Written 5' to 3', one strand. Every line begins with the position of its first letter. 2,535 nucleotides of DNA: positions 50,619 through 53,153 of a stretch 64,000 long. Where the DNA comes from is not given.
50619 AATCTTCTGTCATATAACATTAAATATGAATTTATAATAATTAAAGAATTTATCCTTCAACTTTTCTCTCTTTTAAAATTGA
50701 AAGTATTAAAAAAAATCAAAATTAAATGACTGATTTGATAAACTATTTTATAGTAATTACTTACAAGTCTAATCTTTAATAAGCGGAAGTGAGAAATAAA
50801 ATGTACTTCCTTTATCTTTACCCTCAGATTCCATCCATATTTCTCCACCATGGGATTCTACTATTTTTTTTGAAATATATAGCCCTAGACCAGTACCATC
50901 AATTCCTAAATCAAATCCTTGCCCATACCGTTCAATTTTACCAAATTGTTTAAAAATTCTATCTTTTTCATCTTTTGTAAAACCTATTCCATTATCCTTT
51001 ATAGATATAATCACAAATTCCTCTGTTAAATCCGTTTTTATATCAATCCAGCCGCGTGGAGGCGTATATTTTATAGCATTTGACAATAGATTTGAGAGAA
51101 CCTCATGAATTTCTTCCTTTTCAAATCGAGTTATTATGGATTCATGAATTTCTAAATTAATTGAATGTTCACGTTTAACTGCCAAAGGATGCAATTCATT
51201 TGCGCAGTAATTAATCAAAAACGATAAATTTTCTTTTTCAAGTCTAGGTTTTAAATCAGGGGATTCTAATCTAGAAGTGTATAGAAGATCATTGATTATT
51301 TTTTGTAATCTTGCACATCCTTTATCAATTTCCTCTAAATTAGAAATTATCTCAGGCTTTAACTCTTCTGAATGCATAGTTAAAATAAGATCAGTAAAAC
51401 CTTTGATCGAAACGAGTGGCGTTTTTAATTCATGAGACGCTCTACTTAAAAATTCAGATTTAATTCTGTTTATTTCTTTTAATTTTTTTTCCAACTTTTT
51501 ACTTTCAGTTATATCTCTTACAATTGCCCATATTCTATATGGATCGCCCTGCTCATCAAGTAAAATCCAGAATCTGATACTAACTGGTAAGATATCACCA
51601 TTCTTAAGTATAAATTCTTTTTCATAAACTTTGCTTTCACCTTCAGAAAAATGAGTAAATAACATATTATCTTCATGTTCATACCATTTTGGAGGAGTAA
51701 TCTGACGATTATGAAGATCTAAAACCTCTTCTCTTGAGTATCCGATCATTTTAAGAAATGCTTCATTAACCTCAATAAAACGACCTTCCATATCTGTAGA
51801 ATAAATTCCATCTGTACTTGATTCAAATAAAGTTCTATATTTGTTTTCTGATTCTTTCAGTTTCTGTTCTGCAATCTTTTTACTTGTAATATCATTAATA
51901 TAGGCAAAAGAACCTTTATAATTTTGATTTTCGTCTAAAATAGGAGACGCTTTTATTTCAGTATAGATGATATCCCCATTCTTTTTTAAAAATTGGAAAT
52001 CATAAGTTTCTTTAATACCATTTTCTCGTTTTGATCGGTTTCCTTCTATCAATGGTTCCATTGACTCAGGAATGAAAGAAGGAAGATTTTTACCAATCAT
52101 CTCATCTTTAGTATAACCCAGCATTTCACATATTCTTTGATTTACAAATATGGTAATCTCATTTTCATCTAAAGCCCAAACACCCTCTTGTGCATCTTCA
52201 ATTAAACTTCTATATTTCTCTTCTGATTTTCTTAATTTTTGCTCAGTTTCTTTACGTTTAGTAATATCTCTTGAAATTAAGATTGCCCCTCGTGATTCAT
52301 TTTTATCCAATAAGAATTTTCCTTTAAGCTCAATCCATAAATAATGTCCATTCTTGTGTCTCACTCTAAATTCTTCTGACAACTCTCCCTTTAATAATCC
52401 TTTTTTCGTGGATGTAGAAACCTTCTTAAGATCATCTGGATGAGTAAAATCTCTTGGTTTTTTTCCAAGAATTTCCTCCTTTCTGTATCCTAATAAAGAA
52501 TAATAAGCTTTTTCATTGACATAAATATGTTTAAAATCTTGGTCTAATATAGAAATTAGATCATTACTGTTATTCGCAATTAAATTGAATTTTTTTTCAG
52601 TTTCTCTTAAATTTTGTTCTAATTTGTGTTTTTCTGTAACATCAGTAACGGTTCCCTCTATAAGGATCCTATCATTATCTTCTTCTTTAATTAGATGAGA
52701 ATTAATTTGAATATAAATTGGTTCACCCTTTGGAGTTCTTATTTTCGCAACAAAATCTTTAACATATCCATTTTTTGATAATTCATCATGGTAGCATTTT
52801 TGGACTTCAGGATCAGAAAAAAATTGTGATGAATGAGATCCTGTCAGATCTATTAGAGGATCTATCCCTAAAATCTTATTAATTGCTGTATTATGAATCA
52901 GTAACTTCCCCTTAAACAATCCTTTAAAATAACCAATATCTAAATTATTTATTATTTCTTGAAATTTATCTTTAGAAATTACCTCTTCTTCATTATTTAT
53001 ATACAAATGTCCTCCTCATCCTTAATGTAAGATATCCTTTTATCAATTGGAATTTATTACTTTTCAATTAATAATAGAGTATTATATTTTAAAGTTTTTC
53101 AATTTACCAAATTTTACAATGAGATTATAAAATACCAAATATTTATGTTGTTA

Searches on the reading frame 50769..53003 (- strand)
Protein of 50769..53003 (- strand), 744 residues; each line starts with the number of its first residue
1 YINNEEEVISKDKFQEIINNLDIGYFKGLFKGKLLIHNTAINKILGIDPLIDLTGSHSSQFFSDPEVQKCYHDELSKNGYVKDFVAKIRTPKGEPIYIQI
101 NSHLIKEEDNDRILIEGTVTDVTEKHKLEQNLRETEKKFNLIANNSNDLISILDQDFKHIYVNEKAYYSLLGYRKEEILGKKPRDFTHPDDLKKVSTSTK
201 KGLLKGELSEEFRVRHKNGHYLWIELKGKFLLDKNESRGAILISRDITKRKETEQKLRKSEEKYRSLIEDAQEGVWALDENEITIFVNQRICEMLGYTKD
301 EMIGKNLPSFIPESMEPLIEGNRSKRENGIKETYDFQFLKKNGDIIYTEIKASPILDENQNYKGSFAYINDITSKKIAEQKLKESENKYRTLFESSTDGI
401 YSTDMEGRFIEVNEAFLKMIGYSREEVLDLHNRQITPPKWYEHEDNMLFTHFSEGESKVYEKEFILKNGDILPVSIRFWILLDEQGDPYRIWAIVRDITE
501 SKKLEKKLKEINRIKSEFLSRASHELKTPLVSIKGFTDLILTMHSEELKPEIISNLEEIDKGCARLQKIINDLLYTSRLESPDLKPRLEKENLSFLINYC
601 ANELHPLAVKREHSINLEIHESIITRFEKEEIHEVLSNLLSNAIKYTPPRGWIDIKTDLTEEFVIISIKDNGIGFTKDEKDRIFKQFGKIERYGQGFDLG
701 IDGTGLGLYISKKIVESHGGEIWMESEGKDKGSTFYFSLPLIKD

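Call 82: search_protein_families(library=pfam, proteins=[window:50769-53003:-], max_evalue=0.0001)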
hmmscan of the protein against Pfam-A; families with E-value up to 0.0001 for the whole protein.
window:50769-53003:- (744 aa): 9 families
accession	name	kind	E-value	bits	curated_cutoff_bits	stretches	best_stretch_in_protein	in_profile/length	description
PF13426.13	PAS_9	-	8.6e-52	174.2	27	4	274-373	3-102/103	PAS domain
PF00989.32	PAS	-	2.4e-42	143.9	22.6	3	262-372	1-113/113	PAS fold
PF08447.18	PAS_3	-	7.4e-39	132.4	25.6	3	160-236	2-80/89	PAS fold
PF08448.16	PAS_4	-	1.2e-31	109.6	23.1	3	393-502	1-109/110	PAS fold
PF02518.31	HATPase_c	-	1.3e-26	93.7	26.4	1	630-741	4-109/111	Histidine kinase-, DNA gyrase B-, and HSP90-like ATPase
PF13188.13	PAS_8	-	2.6e-25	87.9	21.8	2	387-429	1-44/65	PAS domain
PF00512.31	HisKA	-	3.6e-14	53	26.9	1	515-581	2-65/66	His Kinase A (phospho-acceptor) domain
PF14598.12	PAS_11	-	6e-09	36.3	25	1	151-243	6-98/109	PAS domain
PF12860.13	PAS_7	-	2.6e-06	28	27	0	269-311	2-45/115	PAS fold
